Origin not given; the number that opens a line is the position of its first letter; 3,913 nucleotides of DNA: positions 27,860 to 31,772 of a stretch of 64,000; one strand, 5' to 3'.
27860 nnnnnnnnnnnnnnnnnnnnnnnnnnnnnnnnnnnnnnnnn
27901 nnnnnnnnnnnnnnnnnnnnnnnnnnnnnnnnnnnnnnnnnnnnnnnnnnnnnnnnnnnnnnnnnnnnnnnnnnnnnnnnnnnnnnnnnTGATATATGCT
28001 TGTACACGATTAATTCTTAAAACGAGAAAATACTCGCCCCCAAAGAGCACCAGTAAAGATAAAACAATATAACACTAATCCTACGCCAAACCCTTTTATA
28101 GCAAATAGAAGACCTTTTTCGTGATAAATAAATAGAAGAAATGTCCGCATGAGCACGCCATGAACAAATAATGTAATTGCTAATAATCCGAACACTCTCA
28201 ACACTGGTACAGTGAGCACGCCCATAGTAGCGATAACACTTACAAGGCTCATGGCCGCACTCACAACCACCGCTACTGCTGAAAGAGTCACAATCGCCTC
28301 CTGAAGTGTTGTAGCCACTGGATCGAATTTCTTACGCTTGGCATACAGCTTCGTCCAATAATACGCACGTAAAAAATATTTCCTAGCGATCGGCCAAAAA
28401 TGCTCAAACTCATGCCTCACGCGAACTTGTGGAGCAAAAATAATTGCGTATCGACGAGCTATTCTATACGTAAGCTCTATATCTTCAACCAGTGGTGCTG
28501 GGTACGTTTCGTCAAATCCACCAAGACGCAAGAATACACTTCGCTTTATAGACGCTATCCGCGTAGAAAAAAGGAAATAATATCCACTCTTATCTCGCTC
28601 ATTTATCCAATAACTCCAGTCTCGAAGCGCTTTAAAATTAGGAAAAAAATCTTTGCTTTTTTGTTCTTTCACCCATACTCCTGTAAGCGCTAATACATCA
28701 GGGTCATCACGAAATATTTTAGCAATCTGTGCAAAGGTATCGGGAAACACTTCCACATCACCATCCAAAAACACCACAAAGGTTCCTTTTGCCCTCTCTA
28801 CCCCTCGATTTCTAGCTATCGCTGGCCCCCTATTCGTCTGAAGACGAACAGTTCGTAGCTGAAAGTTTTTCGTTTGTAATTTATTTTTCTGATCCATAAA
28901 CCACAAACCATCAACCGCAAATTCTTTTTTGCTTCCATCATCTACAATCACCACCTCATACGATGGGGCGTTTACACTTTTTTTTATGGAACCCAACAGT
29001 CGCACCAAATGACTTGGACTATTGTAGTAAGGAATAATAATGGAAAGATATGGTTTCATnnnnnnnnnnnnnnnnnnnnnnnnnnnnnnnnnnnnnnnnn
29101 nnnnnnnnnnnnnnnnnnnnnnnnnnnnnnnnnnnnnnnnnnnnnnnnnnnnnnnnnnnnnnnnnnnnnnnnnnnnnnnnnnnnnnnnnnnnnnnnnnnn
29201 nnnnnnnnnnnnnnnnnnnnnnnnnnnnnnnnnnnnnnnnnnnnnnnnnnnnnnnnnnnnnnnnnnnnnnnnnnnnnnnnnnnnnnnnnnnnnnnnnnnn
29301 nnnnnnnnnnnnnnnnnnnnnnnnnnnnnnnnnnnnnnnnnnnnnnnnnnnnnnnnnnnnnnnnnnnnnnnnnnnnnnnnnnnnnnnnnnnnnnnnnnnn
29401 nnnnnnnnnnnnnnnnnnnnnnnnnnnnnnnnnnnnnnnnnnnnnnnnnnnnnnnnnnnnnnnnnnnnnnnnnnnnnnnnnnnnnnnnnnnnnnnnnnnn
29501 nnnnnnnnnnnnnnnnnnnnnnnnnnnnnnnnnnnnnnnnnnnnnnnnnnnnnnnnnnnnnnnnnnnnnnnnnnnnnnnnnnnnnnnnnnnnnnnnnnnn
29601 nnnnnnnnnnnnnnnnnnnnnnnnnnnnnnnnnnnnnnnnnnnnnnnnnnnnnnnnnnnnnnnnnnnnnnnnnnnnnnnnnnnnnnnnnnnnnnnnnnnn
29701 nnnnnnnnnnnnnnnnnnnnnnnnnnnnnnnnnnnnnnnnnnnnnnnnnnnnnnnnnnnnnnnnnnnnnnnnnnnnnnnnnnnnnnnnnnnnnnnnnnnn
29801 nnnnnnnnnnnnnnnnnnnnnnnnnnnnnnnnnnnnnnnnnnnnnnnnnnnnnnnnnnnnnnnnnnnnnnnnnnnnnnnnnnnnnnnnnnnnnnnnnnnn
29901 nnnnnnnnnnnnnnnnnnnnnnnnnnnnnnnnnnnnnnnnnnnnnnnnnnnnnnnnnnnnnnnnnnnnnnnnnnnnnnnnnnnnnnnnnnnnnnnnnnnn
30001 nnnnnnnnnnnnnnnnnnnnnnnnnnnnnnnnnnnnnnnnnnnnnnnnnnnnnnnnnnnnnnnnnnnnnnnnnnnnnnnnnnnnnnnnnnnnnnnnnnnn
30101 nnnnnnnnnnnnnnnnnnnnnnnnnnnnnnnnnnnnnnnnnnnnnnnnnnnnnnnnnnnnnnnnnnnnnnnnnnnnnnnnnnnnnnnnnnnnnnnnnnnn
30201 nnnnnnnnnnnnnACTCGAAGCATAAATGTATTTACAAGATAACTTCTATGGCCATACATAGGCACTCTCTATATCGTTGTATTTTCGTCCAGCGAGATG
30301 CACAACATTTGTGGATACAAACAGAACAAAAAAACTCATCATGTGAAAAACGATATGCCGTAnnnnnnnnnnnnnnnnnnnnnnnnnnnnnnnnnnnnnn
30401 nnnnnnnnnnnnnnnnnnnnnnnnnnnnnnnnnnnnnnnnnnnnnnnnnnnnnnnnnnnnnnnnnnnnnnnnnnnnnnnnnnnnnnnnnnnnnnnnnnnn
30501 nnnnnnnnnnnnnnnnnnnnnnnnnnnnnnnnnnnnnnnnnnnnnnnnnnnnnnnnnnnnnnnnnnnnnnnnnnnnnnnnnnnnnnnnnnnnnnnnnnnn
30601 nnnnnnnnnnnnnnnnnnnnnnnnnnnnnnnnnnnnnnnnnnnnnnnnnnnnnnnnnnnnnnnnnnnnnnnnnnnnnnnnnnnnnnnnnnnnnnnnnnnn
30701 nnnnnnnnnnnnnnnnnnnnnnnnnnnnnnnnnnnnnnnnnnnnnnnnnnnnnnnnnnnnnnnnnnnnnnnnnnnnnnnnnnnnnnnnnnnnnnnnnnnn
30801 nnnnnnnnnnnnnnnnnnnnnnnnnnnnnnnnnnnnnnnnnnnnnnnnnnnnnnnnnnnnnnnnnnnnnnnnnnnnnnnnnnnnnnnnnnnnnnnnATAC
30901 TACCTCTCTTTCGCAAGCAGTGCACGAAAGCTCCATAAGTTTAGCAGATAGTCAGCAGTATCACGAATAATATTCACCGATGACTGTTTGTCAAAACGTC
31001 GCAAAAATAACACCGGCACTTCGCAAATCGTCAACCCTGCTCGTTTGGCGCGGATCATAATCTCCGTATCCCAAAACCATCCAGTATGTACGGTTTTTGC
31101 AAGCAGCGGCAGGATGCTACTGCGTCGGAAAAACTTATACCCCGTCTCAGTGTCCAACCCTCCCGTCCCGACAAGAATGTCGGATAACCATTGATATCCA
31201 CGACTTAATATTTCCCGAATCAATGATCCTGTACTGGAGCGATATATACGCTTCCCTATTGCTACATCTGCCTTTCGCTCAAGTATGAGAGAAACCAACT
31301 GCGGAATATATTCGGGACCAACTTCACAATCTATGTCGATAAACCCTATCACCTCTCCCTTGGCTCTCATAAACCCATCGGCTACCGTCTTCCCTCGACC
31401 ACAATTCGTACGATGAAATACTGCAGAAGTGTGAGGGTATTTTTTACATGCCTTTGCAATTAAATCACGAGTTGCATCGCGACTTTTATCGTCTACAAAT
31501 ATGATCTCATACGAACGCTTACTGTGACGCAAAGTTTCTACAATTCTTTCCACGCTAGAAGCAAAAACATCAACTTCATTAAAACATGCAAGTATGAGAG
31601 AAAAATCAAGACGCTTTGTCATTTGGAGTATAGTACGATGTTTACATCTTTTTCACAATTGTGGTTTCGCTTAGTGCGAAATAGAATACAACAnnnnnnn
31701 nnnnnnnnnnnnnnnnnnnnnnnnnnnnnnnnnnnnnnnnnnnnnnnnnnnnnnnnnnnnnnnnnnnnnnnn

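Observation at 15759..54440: Exceptionally dense lipid-carrier glycosylation island: at least 13 GT-C-fold polytopic glycosyltransferases, 2 YfhO, 6 GT2 (DPM1/GtrB/ArnC-like), 3 DegT aminotransferases and tailoring enzymes in ~39 kb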

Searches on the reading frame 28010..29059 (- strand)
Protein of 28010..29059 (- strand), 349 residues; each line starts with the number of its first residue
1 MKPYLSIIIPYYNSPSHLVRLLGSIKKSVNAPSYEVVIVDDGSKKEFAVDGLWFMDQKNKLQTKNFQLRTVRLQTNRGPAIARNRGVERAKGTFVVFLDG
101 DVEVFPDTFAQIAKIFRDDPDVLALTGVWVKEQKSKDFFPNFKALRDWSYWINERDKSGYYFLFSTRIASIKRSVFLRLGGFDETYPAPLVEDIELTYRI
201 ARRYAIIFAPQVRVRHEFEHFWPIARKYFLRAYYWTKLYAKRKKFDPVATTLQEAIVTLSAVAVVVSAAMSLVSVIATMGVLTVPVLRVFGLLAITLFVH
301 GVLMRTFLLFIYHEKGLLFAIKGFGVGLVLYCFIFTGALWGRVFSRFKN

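Call 5: search_protein_families(library=pfam, proteins=[window:28010-29059:-], max_evalue=0.001)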
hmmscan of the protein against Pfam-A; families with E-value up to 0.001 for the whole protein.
window:28010-29059:- (349 aa): 3 families
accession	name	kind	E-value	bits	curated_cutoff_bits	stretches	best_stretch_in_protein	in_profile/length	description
PF00535.33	Glycos_transf_2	-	2.5e-24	86.5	23.3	1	6-147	1-132/168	Glycosyl transferase family 2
PF10111.15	Glyco_tranf_2_2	-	1.2e-19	71.3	27.3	1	6-217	1-216/276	Glycosyltransferase like family 2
PF13641.12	Glyco_tranf_2_3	-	2.9e-14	54.1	27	1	4-233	2-228/230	Glycosyltransferase like family 2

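Call 42: search_protein_families(library=ncbifam, proteins=[window:28010-29059:-], max_evalue=0.00001)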
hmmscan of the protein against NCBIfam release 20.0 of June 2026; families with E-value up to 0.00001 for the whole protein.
window:28010-29059:- (349 aa): 15 families
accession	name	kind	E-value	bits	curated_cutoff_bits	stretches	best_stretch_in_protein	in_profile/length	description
NF041875.1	EPS_EpsD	equivalog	7.7e-32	111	370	1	5-235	1-230/325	exopolysaccharide biosynthesis glycosyltransferase EpsD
TIGR03965.1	mycofact_glyco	equivalog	4.1e-25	88.6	280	1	5-289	76-350/467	mycofactocin biosynthesis glycosyltransferase MftF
NF050819.1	PolSacchBiosHfsG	equivalog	3.7e-17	62.4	500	1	2-241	11-242/302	polysaccharide biosynthesis protein HfsG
NF007482.0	PRK10073.1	equivalog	1.8e-16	60.1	423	1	2-140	5-137/334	glycosyltransferase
TIGR03937.1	PgaC_IcaA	equivalog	4.4e-16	58.8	422.3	1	3-212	45-246/407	poly-beta-1,6-N-acetyl-D-glucosamine synthase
TIGR04283.1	glyco_like_mftF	equivalog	3e-14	53.2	182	1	5-210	1-179/221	TIGR04283 family arsenosugar biosynthesis glycosyltransferase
NF047683.1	TeichurnBiosyTuaG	equivalog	6.9e-14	52.1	400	1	2-129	5-124/252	teichuronic acid biosynthesis protein TuaG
NF038299.1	EPS_HpsN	equivalog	8.1e-13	48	425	1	3-137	1-127/317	hormogonium polysaccharide biosynthesis glycosyltransferase HpsN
NF038302.1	EPS_HpsE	equivalog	4.6e-12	45.5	300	1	5-162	3-155/307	hormogonium polysaccharide biosynthesis glycosyltransferase HpsE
TIGR03111.1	glyc2_xrt_Gpos1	hypoth_equivalog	3.3e-11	42.7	363.95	1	3-134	49-174/439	TIGR03111 family XrtG-associated glycosyltransferase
NF050050.1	ProtGlycPglI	equivalog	1.5e-09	37.7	500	1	2-112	1-104/306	GalNAc(5)-diNAcBac-PP-undecaprenol beta-1,3-glucosyltransferase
NF041394.1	GtaseAglG_Halo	equivalog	5.7e-09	35.7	440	1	33-243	32-240/304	glucosyl-dolichyl phosphate glucuronosyltransferase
TIGR04242.1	nodulat_NodC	equivalog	6.3e-09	35.3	550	1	3-153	48-189/395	chitooligosaccharide synthase NodC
NF047588.1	GlcsyltransPgfSStrep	equivalog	2.2e-08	33.7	500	1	5-140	3-134/308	glycosyltransferase PgfS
NF007986.1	PRK10714.1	equivalog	1.8e-07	30.5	529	1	5-123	8-122/316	undecaprenyl-phosphate 4-deoxy-4-formamido-L-arabinose transferase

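Call 74: search_solved_structures(query=window:28010-29059:-, max_evalue=0.00001)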
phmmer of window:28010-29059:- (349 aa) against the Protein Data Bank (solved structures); distinct sequences matched with E-value up to 0.00001: 16.
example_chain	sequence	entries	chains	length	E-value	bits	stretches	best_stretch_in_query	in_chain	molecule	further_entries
5tze_C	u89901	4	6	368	2.3e-09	40.2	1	5-124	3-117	Glycosyl transferase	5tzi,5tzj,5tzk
2z87_A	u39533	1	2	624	3.8e-09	39.5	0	3-121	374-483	Chondroitin synthase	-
2z86_A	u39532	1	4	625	3.8e-09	39.5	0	3-121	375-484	Chondroitin synthase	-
5tz8_A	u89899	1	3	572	4.8e-09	39.2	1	5-124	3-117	Glycosyl transferase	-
5hea_A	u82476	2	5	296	3.4e-08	36.4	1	5-104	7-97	Putative glycosyltransferase (GalT1)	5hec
8bz8_A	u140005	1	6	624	4.6e-08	36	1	5-118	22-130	Glycosyltransferase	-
8bz4_A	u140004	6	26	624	4.6e-08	36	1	5-118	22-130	Glycosyltransferase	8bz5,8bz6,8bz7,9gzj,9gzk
5eke_A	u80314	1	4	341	5.3e-08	35.7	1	5-139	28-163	Uncharacterized glycosyltransferase sll0501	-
5ekp_C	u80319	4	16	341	5.3e-08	35.7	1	5-139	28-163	Uncharacterized glycosyltransferase sll0501 | Glycosyltransferase sll0501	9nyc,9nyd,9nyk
9nye_A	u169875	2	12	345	5.5e-08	35.7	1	5-139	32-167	Glycosyltransferase sll0501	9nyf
5mlz_A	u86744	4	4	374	1.1e-07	34.7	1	5-137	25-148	Dolichol monophosphate mannose synthase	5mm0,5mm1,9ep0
3l7m_A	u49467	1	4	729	3.2e-06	29.9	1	5-106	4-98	Teichoic acid biosynthesis protein F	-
3l7j_A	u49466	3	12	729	3.3e-06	29.9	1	5-106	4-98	Teichoic acid biosynthesis protein F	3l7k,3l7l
3l7i_A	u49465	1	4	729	3.3e-06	29.9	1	5-106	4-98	Teichoic acid biosynthesis protein F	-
8uhv_A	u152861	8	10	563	5.6e-06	29.1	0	3-118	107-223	Glycosyl transferase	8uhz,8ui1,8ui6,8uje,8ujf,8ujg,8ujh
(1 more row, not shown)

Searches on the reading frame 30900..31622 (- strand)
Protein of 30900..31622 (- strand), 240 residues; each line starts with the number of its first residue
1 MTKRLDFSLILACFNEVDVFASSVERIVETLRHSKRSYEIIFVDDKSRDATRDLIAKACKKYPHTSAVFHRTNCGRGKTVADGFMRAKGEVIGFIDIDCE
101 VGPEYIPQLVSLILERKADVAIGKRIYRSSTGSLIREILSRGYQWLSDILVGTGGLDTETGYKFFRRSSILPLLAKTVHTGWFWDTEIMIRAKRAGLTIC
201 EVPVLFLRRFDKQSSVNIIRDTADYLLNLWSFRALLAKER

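Call 5: search_protein_families(library=pfam, proteins=[window:30900-31622:-], max_evalue=0.001)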
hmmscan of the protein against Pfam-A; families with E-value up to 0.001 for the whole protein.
window:30900-31622:- (240 aa): 3 families
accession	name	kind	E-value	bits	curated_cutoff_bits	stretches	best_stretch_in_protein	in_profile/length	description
PF00535.33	Glycos_transf_2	-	8.2e-25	88.1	23.3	1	8-169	1-163/168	Glycosyl transferase family 2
PF13641.12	Glyco_tranf_2_3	-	3.7e-10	40.6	27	1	7-208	3-210/230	Glycosyltransferase like family 2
PF10111.15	Glyco_tranf_2_2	-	3.2e-06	27.3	27.3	1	27-117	15-110/276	Glycosyltransferase like family 2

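Call 42: search_protein_families(library=ncbifam, proteins=[window:30900-31622:-], max_evalue=0.00001)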
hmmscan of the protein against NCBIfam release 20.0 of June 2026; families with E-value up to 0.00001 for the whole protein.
window:30900-31622:- (240 aa): 14 families
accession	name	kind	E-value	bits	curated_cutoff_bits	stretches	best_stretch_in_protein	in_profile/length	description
NF007482.0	PRK10073.1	equivalog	1e-15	57.6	423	1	4-126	5-123/334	glycosyltransferase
NF007986.1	PRK10714.1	equivalog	9.5e-15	54.4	529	1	7-170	8-169/316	undecaprenyl-phosphate 4-deoxy-4-formamido-L-arabinose transferase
TIGR04182.1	glyco_TIGR04182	equivalog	2.3e-14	53.5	325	1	21-231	12-216/293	S-layer glycoprotein N-glycosyltransferase AglJ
NF047588.1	GlcsyltransPgfSStrep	equivalog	9.9e-13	48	500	1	7-170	3-164/308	glycosyltransferase PgfS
TIGR03937.1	PgaC_IcaA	equivalog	5.1e-12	45.5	422.3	1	7-113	47-150/407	poly-beta-1,6-N-acetyl-D-glucosamine synthase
NF041875.1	EPS_EpsD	equivalog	1.2e-10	41.3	370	1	8-124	2-115/325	exopolysaccharide biosynthesis glycosyltransferase EpsD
NF010496.0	PRK13915.1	equivalog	3e-10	39.7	262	1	6-128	32-156/307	glucosyl-3-phosphoglycerate synthase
TIGR04283.1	glyco_like_mftF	equivalog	1.4e-09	37.9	182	1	8-150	2-132/221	TIGR04283 family arsenosugar biosynthesis glycosyltransferase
NF038302.1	EPS_HpsE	equivalog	8.5e-09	34.8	300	1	5-126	1-124/307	hormogonium polysaccharide biosynthesis glycosyltransferase HpsE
NF041391.1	DPhHxTase_Halo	equivalog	9.2e-09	34.6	375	1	14-209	4-186/213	dolichyl-phosphate hexose transferase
TIGR03965.1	mycofact_glyco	equivalog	3.5e-08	32.8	280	1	24-117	89-183/467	mycofactocin biosynthesis glycosyltransferase MftF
NF047683.1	TeichurnBiosyTuaG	equivalog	5e-08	32.9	400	1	7-121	8-119/252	teichuronic acid biosynthesis protein TuaG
NF058614.1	PPMAGASynPpgS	equivalog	9.6e-07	28.4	370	1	8-204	3-194/226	polyprenyl-phospho-N-acetylgalactosaminyl synthase PpgS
TIGR03111.1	glyc2_xrt_Gpos1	hypoth_equivalog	6e-06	25.3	363.95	1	7-111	51-154/439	TIGR03111 family XrtG-associated glycosyltransferase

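Call 75: search_solved_structures(query=A7, max_evalue=0.001)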
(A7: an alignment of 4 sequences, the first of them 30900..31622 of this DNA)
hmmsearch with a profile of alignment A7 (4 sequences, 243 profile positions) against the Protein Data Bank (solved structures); distinct sequences matched with E-value up to 0.001: 49.
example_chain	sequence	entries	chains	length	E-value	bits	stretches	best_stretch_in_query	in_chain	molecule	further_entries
5mlz_A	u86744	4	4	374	1.5e-35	126.3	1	6-222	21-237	Dolichol monophosphate mannose synthase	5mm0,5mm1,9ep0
9hwj_A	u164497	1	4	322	3.1e-23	86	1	7-227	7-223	Undecaprenyl-phosphate 4-deoxy-4-formamido-L-arabinose transferase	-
9bhc_C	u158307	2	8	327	3.2e-23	85.9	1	8-227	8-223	Undecaprenyl-phosphate 4-deoxy-4-formamido-L-arabinose transferase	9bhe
8vxh_A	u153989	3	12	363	4.4e-23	85.5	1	8-227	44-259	Undecaprenyl-phosphate 4-deoxy-4-formamido-L-arabinose transferase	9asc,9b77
2z87_A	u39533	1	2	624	3.3e-21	79.4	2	10-139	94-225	Chondroitin synthase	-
2z86_A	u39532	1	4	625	3.3e-21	79.4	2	10-139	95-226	Chondroitin synthase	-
5ekp_C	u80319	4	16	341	1.3e-20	77.4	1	7-172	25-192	Uncharacterized glycosyltransferase sll0501 | Glycosyltransferase sll0501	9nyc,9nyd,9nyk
5eke_A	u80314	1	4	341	1.3e-20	77.4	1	7-172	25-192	Uncharacterized glycosyltransferase sll0501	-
9nye_A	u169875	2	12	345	1.3e-20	77.4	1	7-172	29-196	Glycosyltransferase sll0501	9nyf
3bcv_A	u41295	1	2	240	2.1e-13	53.8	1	8-113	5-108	Putative glycosyltransferase protein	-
5tze_C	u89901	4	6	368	3.7e-13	53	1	9-119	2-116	Glycosyl transferase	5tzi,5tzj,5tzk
5tz8_A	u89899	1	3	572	5.9e-13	52.3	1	9-119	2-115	Glycosyl transferase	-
6p61_A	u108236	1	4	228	7.7e-13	52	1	3-107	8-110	Glycosyltransferase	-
6h1j_A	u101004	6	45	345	1.4e-12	51.2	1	8-128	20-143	Probable ss-1,3-N-acetylglucosaminyltransferase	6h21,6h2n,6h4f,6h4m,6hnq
5hea_A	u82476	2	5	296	1.8e-10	44.2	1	4-114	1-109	Putative glycosyltransferase (GalT1)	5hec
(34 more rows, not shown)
